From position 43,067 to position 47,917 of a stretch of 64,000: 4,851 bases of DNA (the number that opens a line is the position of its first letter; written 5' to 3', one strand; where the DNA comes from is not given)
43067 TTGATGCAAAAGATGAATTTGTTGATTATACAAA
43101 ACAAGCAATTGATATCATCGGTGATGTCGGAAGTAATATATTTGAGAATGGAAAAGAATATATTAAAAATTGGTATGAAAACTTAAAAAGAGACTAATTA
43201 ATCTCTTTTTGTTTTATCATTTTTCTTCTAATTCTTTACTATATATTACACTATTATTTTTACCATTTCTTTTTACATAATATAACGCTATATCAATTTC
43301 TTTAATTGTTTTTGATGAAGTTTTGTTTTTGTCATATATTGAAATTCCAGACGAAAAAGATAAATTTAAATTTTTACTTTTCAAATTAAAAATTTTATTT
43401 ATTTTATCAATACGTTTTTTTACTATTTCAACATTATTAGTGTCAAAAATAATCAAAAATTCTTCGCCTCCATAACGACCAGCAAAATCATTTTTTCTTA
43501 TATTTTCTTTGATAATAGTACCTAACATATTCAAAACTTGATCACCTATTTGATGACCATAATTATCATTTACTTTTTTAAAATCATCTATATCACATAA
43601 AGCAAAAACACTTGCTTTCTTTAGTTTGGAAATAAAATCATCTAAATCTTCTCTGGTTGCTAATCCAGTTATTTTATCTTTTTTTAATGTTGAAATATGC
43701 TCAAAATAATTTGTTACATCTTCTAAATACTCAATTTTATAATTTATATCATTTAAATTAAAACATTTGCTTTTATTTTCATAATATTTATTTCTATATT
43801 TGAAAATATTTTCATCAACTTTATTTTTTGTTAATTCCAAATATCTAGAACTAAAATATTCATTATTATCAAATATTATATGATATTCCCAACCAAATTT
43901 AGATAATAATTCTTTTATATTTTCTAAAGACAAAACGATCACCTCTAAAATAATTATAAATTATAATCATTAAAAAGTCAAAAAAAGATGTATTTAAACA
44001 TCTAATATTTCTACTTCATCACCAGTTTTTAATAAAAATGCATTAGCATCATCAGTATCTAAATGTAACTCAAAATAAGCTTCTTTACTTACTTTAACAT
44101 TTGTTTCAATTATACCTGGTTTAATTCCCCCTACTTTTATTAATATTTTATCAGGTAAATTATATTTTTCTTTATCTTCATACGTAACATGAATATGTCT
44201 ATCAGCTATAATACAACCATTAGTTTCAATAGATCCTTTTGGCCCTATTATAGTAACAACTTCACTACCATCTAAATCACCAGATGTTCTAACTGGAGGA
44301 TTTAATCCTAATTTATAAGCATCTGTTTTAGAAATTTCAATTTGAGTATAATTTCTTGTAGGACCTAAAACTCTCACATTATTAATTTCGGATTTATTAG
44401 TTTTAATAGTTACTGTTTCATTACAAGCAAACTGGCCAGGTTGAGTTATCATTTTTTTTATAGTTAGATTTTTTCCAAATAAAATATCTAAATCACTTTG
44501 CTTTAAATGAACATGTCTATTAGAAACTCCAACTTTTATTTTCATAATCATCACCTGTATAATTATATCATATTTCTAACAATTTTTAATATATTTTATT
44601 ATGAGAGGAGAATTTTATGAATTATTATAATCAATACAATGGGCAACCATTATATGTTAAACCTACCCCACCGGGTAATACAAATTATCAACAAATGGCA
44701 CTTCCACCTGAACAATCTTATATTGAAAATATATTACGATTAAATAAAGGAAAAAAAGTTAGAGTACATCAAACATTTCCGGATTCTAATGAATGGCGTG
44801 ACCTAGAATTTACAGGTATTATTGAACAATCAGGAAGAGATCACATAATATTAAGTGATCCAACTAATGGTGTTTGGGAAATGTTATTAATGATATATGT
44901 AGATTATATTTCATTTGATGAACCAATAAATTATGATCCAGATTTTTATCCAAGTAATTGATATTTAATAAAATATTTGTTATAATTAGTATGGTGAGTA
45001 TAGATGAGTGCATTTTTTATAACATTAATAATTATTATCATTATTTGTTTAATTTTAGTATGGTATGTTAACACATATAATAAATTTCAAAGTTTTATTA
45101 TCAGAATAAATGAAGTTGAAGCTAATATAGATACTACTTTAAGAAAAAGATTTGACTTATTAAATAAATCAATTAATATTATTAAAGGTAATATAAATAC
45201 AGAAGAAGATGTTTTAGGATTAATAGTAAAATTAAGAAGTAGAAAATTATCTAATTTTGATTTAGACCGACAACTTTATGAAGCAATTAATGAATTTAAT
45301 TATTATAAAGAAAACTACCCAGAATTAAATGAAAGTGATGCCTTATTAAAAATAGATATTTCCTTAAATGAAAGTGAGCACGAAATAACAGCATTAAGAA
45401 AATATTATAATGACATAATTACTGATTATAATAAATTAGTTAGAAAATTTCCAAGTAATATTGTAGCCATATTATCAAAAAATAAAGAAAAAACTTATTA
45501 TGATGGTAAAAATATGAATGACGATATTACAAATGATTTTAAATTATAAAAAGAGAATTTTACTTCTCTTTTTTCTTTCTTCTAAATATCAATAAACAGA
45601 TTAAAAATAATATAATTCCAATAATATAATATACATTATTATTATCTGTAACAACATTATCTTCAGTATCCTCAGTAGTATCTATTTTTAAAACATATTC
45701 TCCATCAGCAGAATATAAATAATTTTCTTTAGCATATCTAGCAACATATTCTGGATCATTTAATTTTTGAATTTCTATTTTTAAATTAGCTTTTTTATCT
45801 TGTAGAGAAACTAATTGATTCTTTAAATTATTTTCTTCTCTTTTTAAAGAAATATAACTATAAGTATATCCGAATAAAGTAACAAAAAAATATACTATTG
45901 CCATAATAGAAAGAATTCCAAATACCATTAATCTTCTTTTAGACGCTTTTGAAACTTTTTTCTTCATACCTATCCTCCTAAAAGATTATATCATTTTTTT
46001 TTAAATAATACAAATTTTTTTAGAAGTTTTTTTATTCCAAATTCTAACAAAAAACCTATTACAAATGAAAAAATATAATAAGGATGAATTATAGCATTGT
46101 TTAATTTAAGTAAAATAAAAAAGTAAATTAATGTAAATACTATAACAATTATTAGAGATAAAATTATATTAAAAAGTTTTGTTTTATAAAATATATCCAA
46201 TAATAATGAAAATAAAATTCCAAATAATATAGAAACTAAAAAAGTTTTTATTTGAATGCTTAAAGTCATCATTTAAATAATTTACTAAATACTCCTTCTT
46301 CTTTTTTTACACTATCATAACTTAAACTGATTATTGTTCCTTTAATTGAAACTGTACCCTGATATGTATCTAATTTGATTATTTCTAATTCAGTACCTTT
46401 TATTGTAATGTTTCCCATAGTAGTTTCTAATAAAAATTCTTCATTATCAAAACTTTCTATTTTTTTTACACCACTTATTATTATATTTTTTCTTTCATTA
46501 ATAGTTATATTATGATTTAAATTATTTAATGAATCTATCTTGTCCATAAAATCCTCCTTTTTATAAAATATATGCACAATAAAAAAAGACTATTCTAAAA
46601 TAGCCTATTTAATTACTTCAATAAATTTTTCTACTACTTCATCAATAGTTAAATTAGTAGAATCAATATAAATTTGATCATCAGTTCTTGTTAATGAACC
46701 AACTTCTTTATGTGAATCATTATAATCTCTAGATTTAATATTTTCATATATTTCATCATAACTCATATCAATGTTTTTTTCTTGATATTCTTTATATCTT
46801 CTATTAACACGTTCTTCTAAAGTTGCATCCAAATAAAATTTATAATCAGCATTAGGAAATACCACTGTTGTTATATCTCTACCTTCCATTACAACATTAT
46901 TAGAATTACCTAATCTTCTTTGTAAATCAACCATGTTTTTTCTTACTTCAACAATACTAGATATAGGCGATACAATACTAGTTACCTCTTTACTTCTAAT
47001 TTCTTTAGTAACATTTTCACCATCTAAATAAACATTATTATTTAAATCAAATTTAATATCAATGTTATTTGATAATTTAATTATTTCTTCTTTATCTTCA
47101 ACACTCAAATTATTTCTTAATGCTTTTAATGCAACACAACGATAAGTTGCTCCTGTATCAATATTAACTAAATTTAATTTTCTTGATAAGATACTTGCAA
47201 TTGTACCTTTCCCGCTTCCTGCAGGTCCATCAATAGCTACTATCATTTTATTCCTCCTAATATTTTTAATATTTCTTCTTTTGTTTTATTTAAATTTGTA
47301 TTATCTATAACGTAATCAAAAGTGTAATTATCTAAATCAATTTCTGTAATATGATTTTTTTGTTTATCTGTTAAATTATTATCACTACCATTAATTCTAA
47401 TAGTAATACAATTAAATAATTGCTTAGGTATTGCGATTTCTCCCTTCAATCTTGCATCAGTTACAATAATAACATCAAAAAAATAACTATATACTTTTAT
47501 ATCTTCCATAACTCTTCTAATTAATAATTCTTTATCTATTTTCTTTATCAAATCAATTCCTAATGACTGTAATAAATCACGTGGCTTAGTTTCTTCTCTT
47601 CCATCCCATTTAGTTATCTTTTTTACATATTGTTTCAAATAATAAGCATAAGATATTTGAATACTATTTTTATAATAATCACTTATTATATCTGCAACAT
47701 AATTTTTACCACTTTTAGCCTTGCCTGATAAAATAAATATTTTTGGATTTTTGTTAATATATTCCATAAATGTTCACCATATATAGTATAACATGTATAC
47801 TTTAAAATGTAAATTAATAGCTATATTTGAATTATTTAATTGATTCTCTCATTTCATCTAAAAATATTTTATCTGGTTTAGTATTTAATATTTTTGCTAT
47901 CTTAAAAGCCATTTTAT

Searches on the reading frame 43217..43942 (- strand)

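Call 22: search_protein_families(library=pfam, proteins=[window:43217-43942:-])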
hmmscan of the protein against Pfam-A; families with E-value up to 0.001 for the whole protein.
window:43217-43942:- (241 aa): 1 family
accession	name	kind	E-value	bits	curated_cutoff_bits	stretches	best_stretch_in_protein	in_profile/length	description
PF00990.26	GGDEF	-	2.4e-33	115.6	23.8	1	89-230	4-161/161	Diguanylate cyclase, GGDEF domain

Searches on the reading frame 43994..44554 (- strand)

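Call 22: search_protein_families(library=pfam, proteins=[window:43994-44554:-])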
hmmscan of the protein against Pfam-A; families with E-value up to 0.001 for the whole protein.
window:43994-44554:- (186 aa): 1 family
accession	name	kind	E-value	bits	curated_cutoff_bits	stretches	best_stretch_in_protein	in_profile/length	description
PF06130.18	PTAC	-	1.9e-59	200.8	25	1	8-175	2-175/176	Phosphate propanoyltransferase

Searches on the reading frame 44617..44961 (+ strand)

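Call 22: search_protein_families(library=pfam, proteins=[window:44617-44961:+])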
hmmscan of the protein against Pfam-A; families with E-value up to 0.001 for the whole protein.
window:44617-44961:+ (114 aa): 1 family
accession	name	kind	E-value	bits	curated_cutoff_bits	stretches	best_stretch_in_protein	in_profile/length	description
PF09671.16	Spore_GerQ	-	2.7e-32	111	25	1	32-106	2-76/76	Spore coat protein (Spore_GerQ)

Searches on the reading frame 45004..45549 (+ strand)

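Call 22: search_protein_families(library=pfam, proteins=[window:45004-45549:+])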
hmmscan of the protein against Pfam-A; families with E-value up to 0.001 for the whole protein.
window:45004-45549:+ (181 aa): 1 family
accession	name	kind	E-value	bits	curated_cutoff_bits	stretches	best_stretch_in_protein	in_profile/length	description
PF04011.17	LemA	-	3.1e-26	92.4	26.2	1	40-171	3-140/149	LemA family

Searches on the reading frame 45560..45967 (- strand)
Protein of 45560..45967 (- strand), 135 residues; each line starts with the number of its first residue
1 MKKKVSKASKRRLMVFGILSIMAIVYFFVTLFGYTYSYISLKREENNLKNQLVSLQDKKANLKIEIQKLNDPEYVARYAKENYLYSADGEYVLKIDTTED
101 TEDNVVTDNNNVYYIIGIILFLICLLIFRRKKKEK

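Call 22: search_protein_families(library=pfam, proteins=[window:45560-45967:-])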
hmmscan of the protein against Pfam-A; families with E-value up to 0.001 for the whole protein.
window:45560-45967:- (135 aa): 2 families
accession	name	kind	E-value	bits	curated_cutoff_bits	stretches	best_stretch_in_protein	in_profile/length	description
PF04977.20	DivIC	-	2.5e-15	56.5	28.9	1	23-95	4-77/80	Septum formation initiator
PF07666.16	MpPF26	-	0.00058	20.3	37.2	0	109-127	52-70/75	M penetrans paralogue family 26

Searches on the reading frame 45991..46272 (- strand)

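Call 22: search_protein_families(library=pfam, proteins=[window:45991-46272:-])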
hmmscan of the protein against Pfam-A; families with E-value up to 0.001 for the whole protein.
window:45991-46272:- (93 aa): 1 family
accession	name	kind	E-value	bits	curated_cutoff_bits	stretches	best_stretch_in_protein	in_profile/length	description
PF09578.15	Spore_YabQ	-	0.00082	19.9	27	0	11-78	1-75/79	Spore cortex protein YabQ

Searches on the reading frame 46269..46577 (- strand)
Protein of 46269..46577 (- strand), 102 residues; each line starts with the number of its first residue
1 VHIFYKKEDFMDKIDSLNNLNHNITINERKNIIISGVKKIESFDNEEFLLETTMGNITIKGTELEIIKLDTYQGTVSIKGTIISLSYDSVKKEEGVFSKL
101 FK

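Call 22: search_protein_families(library=pfam, proteins=[window:46269-46577:-])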
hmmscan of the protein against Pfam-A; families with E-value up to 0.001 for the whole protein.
window:46269-46577:- (102 aa): 1 family
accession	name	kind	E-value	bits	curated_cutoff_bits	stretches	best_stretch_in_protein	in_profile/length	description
PF07873.16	YabP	-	4.2e-19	68.5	27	1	22-87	1-64/64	YabP family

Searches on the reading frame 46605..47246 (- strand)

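Call 22: search_protein_families(library=pfam, proteins=[window:46605-47246:-])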
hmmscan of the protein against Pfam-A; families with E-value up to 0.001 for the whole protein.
window:46605-47246:- (213 aa): 4 families
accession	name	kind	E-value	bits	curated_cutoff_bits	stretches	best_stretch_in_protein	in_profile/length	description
PF02224.24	Cytidylate_kin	-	5.4e-72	242.4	26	1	3-213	1-210/211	Cytidylate kinase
PF13238.12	AAA_18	-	1.5e-08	35.6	29.4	1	3-166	1-126/128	AAA domain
PF13189.12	Cytidylate_kin2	-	1.9e-07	31.8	28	1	2-176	1-149/176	Cytidylate kinase-like family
PF13207.12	AAA_17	-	4.7e-07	30.6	27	1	7-67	2-58/136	AAA domain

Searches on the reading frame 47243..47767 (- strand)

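Call 22: search_protein_families(library=pfam, proteins=[window:47243-47767:-])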
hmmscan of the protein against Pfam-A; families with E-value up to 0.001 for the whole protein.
window:47243-47767:- (174 aa): 2 families
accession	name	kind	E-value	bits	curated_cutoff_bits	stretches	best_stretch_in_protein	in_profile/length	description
PF21448.3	DNMK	-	1.8e-09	38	27.1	1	57-158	125-224/232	Deoxynucleotide monophosphate kinase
PF04275.20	P-mevalo_kinase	-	2.6e-06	27.8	33.8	1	13-117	1-111/114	Phosphomevalonate kinase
